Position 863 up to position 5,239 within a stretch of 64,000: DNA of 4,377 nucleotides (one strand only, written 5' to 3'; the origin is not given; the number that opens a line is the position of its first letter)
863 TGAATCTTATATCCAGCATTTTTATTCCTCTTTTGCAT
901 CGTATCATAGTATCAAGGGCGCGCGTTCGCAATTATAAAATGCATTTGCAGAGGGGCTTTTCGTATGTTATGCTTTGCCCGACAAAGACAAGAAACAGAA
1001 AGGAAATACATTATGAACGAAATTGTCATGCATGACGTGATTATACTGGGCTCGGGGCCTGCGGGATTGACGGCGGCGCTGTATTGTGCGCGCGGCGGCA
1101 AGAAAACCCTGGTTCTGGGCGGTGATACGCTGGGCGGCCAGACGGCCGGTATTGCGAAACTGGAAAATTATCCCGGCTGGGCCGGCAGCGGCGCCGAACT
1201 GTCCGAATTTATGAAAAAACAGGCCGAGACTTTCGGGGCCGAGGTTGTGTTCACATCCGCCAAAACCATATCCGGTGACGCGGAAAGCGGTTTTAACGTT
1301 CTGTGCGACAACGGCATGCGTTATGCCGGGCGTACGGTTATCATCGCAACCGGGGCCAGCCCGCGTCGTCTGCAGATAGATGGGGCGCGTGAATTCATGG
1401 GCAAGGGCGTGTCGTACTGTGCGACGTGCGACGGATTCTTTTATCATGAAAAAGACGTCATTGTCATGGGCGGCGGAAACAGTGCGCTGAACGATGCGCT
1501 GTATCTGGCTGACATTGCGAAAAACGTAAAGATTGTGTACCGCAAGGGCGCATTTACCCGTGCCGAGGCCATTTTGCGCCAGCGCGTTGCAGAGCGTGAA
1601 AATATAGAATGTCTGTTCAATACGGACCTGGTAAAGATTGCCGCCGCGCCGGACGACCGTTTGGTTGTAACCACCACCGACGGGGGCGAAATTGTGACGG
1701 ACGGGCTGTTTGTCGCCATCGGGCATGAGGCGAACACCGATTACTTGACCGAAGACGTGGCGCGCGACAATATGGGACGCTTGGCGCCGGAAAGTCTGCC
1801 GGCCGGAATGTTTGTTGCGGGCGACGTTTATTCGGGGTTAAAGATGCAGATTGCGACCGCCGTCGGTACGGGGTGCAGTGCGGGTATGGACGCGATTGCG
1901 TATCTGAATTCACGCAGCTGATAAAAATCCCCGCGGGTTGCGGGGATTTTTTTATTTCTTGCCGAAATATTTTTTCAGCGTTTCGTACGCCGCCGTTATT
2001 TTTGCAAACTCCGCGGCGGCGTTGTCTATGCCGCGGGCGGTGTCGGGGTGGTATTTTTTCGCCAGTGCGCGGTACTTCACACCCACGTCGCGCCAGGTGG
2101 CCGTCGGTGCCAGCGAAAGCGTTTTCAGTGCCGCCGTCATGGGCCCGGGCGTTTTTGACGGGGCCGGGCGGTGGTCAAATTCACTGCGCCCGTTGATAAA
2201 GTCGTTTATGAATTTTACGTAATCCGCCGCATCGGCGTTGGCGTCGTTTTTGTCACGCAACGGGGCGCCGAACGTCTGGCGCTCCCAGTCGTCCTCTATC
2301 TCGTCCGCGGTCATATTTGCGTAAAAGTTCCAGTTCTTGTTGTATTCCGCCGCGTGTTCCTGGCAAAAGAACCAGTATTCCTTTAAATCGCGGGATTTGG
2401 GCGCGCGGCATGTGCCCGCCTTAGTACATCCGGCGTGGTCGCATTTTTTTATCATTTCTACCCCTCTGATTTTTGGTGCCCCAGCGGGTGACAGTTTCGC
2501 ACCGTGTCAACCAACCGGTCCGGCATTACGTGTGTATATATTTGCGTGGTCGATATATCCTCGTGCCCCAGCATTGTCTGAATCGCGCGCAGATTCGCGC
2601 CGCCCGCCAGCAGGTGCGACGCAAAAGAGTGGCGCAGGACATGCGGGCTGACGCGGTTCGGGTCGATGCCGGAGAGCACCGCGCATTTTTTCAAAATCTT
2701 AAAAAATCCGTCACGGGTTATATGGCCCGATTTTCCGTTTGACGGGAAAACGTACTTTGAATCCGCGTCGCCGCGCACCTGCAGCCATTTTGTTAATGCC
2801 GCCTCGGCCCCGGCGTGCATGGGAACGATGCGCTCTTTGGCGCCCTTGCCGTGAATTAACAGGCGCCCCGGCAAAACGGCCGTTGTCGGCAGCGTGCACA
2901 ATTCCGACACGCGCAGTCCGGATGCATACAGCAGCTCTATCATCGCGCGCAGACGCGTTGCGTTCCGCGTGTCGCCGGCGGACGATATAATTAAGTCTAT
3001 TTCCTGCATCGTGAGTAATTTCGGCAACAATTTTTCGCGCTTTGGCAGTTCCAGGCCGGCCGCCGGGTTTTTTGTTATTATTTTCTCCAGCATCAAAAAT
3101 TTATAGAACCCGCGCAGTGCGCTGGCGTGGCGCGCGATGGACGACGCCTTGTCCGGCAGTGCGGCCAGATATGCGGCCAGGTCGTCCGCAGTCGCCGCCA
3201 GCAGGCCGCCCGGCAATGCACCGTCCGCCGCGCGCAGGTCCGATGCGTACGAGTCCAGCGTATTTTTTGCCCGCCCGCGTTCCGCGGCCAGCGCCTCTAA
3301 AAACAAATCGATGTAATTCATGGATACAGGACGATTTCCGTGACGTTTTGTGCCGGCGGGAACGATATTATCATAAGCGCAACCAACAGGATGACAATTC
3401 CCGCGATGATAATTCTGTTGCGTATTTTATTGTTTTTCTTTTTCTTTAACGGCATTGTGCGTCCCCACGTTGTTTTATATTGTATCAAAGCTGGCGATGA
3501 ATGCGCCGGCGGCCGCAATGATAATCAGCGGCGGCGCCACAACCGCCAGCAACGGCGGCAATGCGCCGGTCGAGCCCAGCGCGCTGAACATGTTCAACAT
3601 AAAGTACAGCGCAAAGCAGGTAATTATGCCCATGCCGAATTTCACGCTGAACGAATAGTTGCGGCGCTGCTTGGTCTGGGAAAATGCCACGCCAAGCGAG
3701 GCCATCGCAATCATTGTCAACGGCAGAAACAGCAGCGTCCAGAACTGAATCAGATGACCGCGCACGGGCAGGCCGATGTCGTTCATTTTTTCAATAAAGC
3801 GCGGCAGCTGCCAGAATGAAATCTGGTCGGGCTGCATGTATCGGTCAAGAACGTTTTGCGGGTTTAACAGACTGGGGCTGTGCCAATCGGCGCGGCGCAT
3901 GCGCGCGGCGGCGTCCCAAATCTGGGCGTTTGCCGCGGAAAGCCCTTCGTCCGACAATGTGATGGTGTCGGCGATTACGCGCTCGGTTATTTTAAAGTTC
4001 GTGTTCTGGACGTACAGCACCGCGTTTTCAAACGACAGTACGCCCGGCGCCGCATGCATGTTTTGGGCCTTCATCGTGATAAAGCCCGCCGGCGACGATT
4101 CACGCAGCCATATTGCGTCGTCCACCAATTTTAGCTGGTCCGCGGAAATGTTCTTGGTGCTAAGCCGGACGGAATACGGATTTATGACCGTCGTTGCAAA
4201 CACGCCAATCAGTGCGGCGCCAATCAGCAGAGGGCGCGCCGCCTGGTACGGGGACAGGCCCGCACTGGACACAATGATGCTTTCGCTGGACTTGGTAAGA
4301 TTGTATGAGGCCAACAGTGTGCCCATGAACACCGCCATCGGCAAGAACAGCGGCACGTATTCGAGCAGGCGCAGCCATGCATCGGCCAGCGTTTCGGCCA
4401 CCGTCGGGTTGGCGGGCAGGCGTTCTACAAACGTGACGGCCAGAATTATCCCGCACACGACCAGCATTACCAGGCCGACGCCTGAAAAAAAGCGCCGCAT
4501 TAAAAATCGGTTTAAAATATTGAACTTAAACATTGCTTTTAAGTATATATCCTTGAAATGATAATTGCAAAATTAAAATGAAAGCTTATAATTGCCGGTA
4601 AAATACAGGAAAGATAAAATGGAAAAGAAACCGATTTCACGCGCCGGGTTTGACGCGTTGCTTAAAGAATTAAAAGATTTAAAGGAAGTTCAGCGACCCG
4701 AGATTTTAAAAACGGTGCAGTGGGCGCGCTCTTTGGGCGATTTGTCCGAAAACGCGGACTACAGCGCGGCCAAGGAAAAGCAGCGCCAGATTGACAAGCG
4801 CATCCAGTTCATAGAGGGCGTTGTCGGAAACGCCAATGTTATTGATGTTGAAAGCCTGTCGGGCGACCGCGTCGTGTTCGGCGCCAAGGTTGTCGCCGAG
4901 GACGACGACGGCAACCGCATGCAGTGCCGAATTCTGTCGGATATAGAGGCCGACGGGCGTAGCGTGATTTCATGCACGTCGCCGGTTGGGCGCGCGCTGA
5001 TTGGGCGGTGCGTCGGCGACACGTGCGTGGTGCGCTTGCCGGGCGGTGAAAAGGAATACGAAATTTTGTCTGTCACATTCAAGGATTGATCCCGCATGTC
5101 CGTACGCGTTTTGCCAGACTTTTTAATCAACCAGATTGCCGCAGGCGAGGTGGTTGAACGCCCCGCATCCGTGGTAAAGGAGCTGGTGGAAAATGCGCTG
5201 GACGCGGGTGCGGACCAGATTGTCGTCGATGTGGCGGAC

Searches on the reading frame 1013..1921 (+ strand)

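Call 55: search_protein_families(library=pfam, proteins=[window:1013-1921:+], max_evalue=0.001)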
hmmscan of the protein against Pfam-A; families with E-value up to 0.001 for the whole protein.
window:1013-1921:+ (302 aa): 8 families
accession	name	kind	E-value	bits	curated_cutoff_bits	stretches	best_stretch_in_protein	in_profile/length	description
PF07992.20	Pyr_redox_2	-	5.9e-39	134.7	26.1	1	7-287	1-291/291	Pyridine nucleotide-disulphide oxidoreductase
PF13738.12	Pyr_redox_3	-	5.8e-20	72.2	30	1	60-253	80-283/305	Pyridine nucleotide-disulphide oxidoreductase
PF00070.33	Pyr_redox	-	1.2e-09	39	22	1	149-223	2-81/82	Pyridine nucleotide-disulphide oxidoreductase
PF01946.23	Thi4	-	1.3e-08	34.8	26.2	1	2-36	13-48/235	Thi4 family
PF03486.20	HI0933_like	-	8.5e-08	32.4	50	0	7-36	1-30/244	HI0933-like protein Rossmann domain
PF00890.30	FAD_binding_2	-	2.7e-06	27.3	20.4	1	8-44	1-38/414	FAD binding domain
PF12831.13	FAD_oxidored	-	5.1e-06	26.5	27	1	8-46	1-40/416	FAD dependent oxidoreductase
PF01266.30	DAO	-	1.3e-05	25.4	27.9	0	8-47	1-42/353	FAD dependent oxidoreductase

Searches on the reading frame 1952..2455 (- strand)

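Call 55: search_protein_families(library=pfam, proteins=[window:1952-2455:-], max_evalue=0.001)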
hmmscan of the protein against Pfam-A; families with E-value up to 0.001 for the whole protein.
window:1952-2455:- (167 aa): 1 family
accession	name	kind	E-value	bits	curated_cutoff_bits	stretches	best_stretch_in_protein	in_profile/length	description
PF00226.36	DnaJ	-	1.9e-11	44.3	27.8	1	111-161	4-54/63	DnaJ domain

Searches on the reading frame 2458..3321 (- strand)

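Call 55: search_protein_families(library=pfam, proteins=[window:2458-3321:-], max_evalue=0.001)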
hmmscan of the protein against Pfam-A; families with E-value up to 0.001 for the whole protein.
window:2458-3321:- (287 aa): 2 families
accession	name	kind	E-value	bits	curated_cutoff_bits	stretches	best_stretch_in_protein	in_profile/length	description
PF00589.27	Phage_integrase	-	7.9e-42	143.4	27.1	1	102-266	2-169/172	Phage integrase family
PF02899.23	Phage_int_SAM_1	-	2.2e-17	63.5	22.3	1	4-80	1-83/83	Phage integrase, N-terminal SAM-like domain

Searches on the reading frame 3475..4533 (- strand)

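Call 55: search_protein_families(library=pfam, proteins=[window:3475-4533:-], max_evalue=0.001)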
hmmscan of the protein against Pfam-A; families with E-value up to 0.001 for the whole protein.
window:3475-4533:- (352 aa): 1 family
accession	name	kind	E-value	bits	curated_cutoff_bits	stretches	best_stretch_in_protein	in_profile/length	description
PF03739.19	LptF_LptG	-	8.7e-42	143.8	27.9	1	9-345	1-350/353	Lipopolysaccharide export system permease LptF/LptG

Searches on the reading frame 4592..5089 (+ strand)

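Call 55: search_protein_families(library=pfam, proteins=[window:4592-5089:+], max_evalue=0.001)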
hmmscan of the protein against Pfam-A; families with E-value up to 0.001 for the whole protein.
window:4592-5089:+ (165 aa): 2 families
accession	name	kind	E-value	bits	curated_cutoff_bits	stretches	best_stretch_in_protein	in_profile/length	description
PF03449.20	GreA_GreB_N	-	2.4e-26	92.2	24.5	1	14-83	2-71/71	Transcription elongation factor, N-terminal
PF01272.25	GreA_GreB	-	4.1e-20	72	26.9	1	91-162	3-76/77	Transcription elongation factor, GreA/GreB, C-term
